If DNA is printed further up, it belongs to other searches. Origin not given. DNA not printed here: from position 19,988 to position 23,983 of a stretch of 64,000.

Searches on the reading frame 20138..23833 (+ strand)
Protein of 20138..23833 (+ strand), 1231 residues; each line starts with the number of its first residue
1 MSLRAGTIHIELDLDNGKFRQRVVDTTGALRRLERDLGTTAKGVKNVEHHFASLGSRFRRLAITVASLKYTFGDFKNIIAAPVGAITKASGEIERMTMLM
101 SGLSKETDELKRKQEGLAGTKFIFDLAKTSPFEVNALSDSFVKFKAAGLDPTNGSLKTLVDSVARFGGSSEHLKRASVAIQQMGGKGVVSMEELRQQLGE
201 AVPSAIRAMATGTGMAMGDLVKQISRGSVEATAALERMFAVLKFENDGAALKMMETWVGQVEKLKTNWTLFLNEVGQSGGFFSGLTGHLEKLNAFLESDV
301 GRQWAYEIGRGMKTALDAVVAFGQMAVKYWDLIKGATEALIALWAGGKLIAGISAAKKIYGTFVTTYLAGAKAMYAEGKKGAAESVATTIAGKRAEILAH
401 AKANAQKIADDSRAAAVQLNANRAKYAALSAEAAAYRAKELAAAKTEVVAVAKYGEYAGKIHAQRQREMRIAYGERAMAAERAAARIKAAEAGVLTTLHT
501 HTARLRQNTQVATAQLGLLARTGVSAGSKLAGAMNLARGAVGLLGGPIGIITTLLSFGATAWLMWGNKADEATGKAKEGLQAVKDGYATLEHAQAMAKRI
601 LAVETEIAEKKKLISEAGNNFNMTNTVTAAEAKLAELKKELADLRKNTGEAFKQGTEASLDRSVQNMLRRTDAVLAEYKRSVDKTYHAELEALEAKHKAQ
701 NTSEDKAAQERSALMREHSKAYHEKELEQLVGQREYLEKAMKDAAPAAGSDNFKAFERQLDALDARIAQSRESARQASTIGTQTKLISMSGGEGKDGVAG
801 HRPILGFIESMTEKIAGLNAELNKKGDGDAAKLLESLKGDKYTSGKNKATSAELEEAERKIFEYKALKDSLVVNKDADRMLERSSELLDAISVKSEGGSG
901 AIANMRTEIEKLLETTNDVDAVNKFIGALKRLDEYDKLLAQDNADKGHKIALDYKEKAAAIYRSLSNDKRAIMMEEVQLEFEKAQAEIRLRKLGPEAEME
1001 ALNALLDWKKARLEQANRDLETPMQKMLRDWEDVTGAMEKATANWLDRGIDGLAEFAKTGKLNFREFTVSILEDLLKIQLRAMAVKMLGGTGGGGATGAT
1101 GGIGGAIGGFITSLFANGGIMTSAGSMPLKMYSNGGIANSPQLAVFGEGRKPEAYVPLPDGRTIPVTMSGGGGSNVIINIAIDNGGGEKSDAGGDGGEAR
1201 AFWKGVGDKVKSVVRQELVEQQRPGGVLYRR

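Call 10: search_protein_families(library=phrogs, proteins=[window:20138-23833:+], max_evalue=0.001)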
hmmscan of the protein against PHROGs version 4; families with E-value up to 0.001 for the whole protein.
window:20138-23833:+ (1231 aa): 16 families
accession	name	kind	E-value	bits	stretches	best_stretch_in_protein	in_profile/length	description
phrog_1292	-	tail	1.3e-124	418.4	3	7-491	191-661/1523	tail length tape measure protein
phrog_1768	-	lysis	2.3e-48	165.8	2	18-359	10-356/1577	endolysin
phrog_339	-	tail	2.8e-47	162.6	1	163-1231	150-1118/1123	tail length tape measure protein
phrog_2335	-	tail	3.4e-30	105.8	1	26-1140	431-1440/1536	tail length tape measure protein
phrog_24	-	tail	1.4e-29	103.9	1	599-1230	518-1053/1151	tail length tape measure protein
phrog_20313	-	unknown function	1.6e-27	97.3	1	1112-1228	354-471/478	-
phrog_1716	-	tail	8.5e-23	81.8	1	895-1230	565-927/943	tail length tape measure protein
phrog_16017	-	unknown function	3e-15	56.1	1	26-363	200-524/1234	-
phrog_16384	-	unknown function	1.9e-13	51.6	1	1015-1230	213-458/463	-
phrog_9807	-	tail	3.8e-12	45.4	1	157-539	402-780/1972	tail length tape measure protein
phrog_973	-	tail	1.2e-11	44.2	1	117-517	156-584/1465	tail length tape measure protein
phrog_3394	-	unknown function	2.5e-11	42.7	1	1089-1230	1717-1861/1862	-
phrog_6747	-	tail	7.6e-11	42.8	1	1023-1188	190-352/390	tail length tape measure protein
phrog_13769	-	unknown function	1.9e-10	40.7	1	1029-1230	392-608/612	-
phrog_12798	-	tail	9.9e-08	31.6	1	159-274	131-245/1031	tail length tape measure protein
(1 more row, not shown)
